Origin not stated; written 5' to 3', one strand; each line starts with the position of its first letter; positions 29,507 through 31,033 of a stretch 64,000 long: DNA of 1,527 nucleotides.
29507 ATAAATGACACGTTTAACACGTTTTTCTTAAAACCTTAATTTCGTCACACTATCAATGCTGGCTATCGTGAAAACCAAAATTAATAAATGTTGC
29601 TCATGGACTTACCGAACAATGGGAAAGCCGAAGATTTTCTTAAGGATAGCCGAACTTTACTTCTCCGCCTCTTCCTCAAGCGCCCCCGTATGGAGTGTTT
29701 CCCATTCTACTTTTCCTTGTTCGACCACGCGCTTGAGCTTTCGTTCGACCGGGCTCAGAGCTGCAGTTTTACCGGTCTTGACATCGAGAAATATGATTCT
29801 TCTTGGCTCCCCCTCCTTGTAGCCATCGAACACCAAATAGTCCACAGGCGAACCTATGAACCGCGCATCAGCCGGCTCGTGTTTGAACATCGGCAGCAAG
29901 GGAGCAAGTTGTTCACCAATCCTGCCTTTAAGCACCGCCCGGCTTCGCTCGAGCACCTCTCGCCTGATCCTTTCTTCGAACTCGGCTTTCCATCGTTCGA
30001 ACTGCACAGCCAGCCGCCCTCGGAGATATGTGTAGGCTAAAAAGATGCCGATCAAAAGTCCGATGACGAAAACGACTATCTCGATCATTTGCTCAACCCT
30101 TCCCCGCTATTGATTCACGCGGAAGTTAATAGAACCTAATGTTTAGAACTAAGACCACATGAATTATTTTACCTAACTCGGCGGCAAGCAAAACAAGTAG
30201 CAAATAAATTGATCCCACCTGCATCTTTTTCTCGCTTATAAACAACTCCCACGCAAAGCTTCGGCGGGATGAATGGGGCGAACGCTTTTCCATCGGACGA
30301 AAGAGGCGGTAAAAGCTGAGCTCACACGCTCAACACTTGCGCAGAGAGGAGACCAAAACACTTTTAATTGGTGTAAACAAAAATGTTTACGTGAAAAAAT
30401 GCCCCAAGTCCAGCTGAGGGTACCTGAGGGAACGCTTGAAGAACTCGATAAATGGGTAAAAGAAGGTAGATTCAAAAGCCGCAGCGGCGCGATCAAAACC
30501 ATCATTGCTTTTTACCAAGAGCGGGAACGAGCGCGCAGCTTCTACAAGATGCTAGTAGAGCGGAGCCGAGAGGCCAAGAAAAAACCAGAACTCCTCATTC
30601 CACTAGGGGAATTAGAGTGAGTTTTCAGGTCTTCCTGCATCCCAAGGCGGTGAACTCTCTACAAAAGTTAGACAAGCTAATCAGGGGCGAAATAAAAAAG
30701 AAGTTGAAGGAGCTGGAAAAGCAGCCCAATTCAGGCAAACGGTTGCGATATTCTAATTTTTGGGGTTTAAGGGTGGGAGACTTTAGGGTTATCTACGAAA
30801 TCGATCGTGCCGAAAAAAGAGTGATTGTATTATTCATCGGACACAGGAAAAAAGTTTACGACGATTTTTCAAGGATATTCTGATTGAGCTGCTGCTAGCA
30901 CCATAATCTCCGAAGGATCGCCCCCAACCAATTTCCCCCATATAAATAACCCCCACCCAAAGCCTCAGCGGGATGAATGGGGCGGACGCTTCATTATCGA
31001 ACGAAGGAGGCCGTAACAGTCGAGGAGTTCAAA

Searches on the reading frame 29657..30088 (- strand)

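Call 35: search_protein_families(library=pfam, proteins=[window:29657-30088:-], max_evalue=0.01)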
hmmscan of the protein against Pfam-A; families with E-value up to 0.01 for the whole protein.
window:29657-30088:- (143 aa): 1 family
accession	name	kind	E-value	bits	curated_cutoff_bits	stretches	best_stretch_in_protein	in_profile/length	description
PF10107.15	Endonuc_Holl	-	1.5e-39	135.8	23.8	1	26-133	51-158/159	Endonuclease related to archaeal Holliday junction resolvase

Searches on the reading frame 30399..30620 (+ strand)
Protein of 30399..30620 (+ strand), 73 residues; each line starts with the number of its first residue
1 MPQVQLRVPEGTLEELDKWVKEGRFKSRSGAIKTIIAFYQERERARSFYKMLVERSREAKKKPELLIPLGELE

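Call 35: search_protein_families(library=pfam, proteins=[window:30399-30620:+], max_evalue=0.01)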
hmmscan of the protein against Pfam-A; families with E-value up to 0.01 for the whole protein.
window:30399-30620:+ (73 aa): 1 family
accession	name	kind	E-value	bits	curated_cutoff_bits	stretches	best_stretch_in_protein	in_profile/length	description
PF01402.27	RHH_1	-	0.00054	20.3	20.5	1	4-41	2-38/39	Ribbon-helix-helix protein, copG family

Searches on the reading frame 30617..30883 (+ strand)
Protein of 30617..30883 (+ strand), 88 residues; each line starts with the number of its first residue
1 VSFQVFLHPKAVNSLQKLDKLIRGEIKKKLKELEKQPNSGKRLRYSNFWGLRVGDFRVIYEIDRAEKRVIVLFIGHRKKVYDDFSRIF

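Call 35: search_protein_families(library=pfam, proteins=[window:30617-30883:+], max_evalue=0.01)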
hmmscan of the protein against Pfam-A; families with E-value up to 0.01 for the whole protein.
window:30617-30883:+ (88 aa): 1 family
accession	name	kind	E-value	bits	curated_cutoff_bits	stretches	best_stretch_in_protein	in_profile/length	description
PF05016.21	ParE_toxin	-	9.5e-14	52.2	23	1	5-81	1-89/89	ParE toxin of type II toxin-antitoxin system, parDE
